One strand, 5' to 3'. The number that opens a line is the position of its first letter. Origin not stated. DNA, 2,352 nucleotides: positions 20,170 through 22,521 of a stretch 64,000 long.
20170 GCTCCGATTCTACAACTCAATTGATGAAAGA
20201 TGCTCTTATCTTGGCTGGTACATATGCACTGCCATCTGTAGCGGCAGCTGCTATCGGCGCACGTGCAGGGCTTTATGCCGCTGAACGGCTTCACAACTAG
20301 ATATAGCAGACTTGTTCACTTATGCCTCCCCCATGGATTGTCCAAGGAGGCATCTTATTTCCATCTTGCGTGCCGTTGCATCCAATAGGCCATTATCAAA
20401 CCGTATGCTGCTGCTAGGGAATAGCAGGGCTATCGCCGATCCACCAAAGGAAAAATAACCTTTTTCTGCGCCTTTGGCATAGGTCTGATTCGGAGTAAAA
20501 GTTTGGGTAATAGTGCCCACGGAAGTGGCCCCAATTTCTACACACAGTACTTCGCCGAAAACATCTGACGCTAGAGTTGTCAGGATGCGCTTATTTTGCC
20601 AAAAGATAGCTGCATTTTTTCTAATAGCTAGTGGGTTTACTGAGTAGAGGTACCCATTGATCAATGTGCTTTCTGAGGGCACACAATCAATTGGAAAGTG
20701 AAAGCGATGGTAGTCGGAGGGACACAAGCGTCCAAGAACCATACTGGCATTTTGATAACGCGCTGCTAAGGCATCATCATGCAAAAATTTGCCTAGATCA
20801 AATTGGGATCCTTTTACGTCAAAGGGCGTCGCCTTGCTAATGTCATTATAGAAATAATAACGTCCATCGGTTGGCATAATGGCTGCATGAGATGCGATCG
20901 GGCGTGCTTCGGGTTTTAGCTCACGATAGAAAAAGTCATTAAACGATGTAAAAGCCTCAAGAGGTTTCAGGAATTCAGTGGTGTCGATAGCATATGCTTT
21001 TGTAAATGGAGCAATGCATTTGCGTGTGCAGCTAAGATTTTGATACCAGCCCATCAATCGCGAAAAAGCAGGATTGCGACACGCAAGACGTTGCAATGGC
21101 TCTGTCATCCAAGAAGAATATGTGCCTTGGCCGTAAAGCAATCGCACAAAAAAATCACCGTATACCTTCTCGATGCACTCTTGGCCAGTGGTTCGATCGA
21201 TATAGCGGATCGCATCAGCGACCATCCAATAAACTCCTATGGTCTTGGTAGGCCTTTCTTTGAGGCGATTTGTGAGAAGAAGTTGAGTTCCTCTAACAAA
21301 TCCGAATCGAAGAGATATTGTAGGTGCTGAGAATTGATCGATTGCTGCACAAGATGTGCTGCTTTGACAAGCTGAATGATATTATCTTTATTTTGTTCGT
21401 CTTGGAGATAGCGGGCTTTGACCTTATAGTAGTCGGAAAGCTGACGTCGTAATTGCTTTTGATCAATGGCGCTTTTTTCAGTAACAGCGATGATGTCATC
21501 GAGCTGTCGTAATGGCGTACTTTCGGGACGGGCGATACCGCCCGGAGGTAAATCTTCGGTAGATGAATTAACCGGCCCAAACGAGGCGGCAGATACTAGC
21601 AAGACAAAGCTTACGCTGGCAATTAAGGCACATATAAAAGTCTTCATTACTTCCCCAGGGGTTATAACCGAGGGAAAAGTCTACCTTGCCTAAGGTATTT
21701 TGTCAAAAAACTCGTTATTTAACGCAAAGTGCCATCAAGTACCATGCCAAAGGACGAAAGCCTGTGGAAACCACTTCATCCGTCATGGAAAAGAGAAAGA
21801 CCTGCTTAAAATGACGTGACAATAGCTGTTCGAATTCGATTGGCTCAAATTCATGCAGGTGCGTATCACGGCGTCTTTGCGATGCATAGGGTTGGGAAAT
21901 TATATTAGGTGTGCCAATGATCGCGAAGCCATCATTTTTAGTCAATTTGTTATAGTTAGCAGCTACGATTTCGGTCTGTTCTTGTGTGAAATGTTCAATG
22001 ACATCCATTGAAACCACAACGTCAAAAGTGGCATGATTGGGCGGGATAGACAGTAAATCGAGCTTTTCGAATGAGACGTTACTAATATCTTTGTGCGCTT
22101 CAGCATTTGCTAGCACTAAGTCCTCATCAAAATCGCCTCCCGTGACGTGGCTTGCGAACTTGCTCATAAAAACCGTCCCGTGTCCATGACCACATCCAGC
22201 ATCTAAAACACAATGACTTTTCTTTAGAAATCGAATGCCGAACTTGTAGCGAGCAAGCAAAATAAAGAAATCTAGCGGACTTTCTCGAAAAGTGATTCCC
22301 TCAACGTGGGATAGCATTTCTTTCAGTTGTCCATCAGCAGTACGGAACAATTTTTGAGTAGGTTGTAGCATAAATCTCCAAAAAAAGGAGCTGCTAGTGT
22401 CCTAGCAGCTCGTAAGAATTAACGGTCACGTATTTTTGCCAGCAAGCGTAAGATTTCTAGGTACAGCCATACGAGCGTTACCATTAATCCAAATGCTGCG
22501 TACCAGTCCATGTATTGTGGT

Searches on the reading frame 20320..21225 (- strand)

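Call 36: search_protein_families(library=pfam, proteins=[window:20320-21225:-], max_evalue=0.01)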
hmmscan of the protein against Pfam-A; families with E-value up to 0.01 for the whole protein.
window:20320-21225:- (301 aa): 1 family
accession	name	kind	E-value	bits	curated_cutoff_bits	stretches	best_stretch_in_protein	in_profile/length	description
PF02666.20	PS_Dcarbxylase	-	2.5e-46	158.3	22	1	95-275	1-178/198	Phosphatidylserine decarboxylase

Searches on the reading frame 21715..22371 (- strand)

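Call 36: search_protein_families(library=pfam, proteins=[window:21715-22371:-], max_evalue=0.01)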
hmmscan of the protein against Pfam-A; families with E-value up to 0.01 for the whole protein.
window:21715-22371:- (218 aa): 9 families
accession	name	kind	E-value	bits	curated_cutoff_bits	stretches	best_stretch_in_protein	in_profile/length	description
PF13649.12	Methyltransf_25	-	1.1e-14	55.3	27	1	55-148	1-97/97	Methyltransferase domain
PF08241.18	Methyltransf_11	-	7e-13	49.5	21.2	1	56-152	1-95/95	Methyltransferase domain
PF08242.18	Methyltransf_12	-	1.9e-11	45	30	1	56-149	1-97/98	Methyltransferase domain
PF13847.12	Methyltransf_31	-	5.1e-11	42.9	27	1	50-156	2-113/145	Methyltransferase domain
PF13489.12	Methyltransf_23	-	2.6e-10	40.7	27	1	49-185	20-155/164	Methyltransferase domain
PF01739.24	CheR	-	1.3e-06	28.5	27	1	97-159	118-180/195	CheR methyltransferase, SAM binding domain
PF02353.26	CMAS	-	1.8e-05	24.7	27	1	49-163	60-175/273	Mycolic acid cyclopropane synthetase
PF03848.20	TehB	-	2.9e-05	24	20.4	1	54-152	33-132/193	Tellurite resistance protein TehB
PF08003.17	Methyltransf_9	-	0.0015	18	23.8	1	51-145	115-211/315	Protein of unknown function (DUF1698)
